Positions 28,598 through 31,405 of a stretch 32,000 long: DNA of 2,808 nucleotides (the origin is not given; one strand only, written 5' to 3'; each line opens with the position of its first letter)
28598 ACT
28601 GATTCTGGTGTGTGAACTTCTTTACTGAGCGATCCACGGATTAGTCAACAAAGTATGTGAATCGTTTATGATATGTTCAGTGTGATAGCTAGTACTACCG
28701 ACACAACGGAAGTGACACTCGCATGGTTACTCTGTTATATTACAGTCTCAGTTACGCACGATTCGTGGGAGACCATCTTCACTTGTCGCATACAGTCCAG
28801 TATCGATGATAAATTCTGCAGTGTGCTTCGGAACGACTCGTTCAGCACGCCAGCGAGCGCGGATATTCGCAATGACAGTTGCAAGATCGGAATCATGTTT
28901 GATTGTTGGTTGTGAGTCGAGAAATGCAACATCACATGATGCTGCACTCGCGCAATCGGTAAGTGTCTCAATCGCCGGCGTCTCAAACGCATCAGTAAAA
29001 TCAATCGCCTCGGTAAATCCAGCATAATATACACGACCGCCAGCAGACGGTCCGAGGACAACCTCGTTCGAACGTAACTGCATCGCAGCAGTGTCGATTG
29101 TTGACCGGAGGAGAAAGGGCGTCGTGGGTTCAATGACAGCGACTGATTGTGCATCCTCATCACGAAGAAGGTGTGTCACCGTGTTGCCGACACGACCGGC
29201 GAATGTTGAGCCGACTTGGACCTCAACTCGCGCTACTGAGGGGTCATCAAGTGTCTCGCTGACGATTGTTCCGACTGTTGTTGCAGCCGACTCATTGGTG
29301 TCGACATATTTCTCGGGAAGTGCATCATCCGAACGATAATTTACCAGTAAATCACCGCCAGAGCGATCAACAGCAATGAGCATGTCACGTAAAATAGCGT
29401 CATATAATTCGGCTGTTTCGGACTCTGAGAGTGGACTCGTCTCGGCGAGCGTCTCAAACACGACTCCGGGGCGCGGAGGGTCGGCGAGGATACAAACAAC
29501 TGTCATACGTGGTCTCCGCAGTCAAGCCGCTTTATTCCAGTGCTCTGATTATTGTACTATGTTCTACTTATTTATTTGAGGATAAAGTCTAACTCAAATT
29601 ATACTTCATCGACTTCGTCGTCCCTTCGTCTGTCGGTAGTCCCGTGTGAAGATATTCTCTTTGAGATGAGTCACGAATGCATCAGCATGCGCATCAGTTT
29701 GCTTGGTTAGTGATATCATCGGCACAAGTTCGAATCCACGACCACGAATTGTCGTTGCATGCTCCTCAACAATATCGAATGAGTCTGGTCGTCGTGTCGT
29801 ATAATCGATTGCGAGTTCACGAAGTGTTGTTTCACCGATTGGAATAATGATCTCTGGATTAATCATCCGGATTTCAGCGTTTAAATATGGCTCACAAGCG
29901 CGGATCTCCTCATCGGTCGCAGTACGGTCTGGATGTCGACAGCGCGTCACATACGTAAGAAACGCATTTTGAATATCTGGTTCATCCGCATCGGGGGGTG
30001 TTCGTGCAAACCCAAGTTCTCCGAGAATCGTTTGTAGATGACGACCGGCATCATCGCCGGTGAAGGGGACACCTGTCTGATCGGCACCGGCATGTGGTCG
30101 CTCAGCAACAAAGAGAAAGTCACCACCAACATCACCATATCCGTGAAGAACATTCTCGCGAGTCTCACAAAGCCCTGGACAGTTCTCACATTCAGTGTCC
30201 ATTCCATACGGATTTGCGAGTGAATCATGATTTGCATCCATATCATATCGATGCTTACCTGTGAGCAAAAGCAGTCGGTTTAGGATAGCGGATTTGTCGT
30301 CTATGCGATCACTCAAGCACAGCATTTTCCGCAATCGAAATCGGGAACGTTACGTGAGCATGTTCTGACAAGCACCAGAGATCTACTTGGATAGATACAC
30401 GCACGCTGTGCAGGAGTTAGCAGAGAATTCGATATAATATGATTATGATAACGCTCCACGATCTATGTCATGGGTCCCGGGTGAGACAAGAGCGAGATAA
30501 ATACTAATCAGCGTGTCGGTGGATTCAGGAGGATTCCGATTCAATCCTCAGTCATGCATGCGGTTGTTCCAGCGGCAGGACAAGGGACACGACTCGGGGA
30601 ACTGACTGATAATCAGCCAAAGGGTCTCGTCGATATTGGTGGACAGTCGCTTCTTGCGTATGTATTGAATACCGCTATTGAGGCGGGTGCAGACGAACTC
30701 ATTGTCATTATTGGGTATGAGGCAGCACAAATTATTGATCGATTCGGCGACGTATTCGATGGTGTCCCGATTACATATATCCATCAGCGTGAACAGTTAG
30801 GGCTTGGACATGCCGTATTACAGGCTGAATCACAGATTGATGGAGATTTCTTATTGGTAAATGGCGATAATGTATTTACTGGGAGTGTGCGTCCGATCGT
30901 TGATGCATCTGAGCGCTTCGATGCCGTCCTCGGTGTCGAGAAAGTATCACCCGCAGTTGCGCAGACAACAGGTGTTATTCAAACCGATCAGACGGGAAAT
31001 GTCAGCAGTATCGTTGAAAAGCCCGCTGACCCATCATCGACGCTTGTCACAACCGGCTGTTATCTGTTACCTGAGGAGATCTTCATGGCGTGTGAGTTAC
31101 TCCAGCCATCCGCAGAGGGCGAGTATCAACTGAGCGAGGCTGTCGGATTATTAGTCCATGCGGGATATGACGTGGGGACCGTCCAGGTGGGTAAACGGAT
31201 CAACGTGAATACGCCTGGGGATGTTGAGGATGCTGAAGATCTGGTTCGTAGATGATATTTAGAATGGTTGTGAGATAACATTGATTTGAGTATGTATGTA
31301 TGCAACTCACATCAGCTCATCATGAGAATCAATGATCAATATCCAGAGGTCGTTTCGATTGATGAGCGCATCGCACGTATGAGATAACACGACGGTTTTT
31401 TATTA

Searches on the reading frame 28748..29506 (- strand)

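Call 64: search_protein_families(library=pfam, proteins=[window:28748-29506:-], max_evalue=0.01)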
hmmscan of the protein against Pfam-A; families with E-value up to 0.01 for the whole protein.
window:28748-29506:- (252 aa): 1 family
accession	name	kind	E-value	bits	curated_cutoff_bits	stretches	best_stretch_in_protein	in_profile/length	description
PF09837.15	DUF2064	-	6.6e-05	23.2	25.8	1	89-167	31-108/120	Uncharacterized protein conserved in bacteria (DUF2064)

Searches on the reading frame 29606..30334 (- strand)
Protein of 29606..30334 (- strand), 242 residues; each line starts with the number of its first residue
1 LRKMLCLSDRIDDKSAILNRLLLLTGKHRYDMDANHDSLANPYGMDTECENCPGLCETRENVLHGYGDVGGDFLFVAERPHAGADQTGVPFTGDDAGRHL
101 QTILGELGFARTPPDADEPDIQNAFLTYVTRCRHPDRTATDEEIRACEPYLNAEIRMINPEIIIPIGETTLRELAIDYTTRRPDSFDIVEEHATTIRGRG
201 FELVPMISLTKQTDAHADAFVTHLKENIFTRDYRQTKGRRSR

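Call 64: search_protein_families(library=pfam, proteins=[window:29606-30334:-], max_evalue=0.01)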
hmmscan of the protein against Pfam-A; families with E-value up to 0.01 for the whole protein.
window:29606-30334:- (242 aa): 1 family
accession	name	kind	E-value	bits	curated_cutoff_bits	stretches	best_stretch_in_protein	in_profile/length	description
PF03167.25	UDG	-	1.5e-17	64.5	24.3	1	64-177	1-101/141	Uracil DNA glycosylase superfamily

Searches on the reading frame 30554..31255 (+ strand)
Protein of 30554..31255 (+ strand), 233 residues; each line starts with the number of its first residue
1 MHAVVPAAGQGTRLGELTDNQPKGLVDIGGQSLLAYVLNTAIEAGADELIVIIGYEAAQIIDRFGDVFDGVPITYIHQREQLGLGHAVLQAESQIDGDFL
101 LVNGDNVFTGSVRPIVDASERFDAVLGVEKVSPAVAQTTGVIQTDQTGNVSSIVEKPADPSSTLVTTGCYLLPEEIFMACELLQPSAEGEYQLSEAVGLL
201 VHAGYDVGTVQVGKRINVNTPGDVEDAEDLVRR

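Call 64: search_protein_families(library=pfam, proteins=[window:30554-31255:+], max_evalue=0.01)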
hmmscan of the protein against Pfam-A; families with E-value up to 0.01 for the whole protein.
window:30554-31255:+ (233 aa): 3 families
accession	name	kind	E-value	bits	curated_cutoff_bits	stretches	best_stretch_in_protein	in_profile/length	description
PF00483.29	NTP_transferase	-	1.6e-28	100.4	21.2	1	3-207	2-216/245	Nucleotidyl transferase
PF12804.13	NTP_transf_3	-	1.9e-11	44.8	27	1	3-117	1-109/160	MobA-like NTP transferase domain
PF01128.25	IspD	-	1.1e-06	29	27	1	1-232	1-220/221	2-C-methyl-D-erythritol 4-phosphate cytidylyltransferase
